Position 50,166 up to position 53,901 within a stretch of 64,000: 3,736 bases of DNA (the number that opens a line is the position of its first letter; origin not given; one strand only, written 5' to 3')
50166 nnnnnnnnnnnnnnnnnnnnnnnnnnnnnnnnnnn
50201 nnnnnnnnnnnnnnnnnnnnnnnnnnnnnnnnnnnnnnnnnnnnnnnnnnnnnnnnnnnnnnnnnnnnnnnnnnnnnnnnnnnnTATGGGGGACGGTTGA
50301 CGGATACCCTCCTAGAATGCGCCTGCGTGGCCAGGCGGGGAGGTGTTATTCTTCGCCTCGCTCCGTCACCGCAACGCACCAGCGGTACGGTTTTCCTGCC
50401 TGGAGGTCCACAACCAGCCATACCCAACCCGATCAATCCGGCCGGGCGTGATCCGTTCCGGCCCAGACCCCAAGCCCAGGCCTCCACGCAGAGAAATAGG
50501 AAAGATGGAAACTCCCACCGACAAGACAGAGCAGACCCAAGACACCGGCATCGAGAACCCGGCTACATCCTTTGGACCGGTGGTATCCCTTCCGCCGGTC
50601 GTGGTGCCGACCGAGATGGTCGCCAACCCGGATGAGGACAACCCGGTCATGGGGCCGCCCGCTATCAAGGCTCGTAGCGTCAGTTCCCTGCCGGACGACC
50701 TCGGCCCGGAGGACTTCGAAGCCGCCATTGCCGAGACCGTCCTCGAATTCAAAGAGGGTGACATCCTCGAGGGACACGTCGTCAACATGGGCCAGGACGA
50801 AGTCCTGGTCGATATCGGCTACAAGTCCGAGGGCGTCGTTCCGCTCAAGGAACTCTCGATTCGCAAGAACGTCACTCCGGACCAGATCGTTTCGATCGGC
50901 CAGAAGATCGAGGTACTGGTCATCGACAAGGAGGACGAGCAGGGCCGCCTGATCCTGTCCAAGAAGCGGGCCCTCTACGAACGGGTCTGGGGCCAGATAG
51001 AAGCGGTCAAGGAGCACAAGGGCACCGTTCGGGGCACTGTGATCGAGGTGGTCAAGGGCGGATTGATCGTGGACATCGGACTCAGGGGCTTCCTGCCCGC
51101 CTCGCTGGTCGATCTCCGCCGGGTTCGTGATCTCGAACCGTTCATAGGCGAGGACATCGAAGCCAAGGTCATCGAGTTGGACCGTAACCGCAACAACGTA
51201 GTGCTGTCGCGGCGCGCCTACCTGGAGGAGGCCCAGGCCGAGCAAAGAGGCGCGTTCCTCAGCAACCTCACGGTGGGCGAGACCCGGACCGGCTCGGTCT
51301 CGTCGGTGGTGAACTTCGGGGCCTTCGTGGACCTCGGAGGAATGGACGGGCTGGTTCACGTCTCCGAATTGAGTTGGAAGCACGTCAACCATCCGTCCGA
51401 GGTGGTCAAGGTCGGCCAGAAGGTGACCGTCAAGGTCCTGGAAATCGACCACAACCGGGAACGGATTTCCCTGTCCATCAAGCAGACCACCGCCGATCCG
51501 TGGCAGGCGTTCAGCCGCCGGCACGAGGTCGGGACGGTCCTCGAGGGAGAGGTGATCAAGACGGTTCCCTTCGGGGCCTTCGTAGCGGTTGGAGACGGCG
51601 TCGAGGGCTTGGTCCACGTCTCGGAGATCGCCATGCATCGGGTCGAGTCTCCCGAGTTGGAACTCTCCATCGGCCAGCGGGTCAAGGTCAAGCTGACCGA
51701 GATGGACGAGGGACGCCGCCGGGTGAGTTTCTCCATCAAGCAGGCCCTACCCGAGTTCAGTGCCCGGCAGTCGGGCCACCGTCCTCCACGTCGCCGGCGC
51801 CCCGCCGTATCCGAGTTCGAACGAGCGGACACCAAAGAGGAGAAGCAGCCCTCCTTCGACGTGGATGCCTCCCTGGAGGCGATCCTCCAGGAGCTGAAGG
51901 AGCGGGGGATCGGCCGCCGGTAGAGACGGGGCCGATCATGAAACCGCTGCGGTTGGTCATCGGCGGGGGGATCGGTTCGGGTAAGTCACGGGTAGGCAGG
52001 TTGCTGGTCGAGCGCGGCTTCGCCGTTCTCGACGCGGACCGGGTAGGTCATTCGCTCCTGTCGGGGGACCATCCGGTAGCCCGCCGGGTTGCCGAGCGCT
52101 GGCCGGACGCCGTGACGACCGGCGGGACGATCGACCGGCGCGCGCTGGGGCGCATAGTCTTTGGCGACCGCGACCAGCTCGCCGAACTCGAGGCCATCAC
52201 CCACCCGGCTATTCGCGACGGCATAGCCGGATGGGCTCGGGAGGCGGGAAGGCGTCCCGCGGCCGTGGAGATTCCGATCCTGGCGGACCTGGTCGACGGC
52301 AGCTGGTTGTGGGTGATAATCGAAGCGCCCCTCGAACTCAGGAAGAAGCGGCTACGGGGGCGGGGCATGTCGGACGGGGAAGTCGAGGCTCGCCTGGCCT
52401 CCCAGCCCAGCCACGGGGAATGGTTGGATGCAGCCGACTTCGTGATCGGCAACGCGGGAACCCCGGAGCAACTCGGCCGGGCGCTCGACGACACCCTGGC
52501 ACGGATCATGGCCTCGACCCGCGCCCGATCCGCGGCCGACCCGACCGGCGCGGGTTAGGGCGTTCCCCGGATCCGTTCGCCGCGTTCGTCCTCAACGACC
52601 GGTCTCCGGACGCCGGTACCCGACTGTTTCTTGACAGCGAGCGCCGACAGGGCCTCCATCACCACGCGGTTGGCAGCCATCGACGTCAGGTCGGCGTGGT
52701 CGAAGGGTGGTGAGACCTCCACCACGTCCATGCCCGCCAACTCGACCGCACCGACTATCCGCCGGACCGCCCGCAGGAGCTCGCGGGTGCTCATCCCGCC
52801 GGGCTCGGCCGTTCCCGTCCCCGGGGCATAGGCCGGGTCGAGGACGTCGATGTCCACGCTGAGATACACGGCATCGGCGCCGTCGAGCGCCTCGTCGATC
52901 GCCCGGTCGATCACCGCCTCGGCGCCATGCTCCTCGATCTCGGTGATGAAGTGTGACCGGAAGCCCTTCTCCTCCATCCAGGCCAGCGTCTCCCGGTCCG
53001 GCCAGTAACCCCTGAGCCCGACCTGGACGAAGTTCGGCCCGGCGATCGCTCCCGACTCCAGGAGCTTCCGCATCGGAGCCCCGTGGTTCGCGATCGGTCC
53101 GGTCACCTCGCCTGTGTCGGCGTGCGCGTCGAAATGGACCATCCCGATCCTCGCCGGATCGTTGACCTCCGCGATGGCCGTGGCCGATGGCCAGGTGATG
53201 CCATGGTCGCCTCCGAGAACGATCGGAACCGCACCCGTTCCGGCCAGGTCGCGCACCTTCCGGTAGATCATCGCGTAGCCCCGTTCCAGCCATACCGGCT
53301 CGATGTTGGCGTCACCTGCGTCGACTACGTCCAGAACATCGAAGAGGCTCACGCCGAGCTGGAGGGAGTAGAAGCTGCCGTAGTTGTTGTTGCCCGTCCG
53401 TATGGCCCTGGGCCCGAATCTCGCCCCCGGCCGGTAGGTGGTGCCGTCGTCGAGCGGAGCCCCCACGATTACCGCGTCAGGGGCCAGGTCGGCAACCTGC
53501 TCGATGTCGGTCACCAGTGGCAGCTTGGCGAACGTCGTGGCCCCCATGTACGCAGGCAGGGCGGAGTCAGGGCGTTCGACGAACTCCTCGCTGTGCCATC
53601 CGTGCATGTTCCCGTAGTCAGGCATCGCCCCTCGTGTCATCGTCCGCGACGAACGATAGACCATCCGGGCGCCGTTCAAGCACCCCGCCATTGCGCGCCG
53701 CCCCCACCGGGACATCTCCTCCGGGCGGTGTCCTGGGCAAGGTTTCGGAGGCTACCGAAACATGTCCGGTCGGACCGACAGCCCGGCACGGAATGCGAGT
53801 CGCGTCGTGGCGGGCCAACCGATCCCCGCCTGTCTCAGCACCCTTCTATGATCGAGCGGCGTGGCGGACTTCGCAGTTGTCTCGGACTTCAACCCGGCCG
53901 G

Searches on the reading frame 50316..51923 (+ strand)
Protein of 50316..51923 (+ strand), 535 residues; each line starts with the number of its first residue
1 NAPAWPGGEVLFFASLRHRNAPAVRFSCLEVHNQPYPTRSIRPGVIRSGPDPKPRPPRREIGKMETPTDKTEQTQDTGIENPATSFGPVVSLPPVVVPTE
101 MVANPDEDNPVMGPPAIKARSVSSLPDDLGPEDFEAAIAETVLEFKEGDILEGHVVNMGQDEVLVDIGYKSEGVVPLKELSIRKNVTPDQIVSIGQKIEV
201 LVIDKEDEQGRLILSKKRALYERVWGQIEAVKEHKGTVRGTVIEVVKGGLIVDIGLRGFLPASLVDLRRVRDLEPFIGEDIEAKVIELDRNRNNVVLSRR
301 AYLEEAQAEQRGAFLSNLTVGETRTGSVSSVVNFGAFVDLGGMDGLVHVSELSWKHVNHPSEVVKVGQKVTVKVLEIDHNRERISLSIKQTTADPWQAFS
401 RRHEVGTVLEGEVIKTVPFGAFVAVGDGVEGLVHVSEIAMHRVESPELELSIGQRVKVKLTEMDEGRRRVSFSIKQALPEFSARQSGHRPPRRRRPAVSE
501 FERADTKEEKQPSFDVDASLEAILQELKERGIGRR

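Call 69: search_protein_families(library=pfam, proteins=[window:50316-51923:+], max_evalue=0.00001)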
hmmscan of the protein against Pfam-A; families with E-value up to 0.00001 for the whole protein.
window:50316-51923:+ (535 aa): 2 families
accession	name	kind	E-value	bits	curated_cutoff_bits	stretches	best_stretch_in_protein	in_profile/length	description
PF00575.29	S1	-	1.1e-77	256.8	22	4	319-389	3-74/74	S1 RNA binding domain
PF23459.1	S1_RRP5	-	5.5e-18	65.7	27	1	319-387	2-71/72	RRP5 S1 domain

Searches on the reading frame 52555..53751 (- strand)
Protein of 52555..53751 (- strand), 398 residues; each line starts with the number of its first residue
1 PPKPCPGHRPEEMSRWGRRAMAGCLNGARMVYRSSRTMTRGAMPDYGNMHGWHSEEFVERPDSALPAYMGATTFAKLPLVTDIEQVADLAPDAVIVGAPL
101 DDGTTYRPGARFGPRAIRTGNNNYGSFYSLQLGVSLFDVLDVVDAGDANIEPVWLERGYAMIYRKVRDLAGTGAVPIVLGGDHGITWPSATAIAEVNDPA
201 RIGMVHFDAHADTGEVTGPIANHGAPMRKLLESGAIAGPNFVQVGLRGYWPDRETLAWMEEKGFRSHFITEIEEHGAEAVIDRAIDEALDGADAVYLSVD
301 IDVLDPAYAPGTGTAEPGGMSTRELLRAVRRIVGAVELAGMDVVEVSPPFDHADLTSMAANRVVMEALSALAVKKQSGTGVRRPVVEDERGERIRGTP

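Call 69: search_protein_families(library=pfam, proteins=[window:52555-53751:-], max_evalue=0.00001)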
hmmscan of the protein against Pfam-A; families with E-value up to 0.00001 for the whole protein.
window:52555-53751:- (398 aa): 1 family
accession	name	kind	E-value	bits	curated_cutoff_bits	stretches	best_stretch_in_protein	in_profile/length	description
PF00491.26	Arginase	-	8e-83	278.6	22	1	92-367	2-277/280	Arginase family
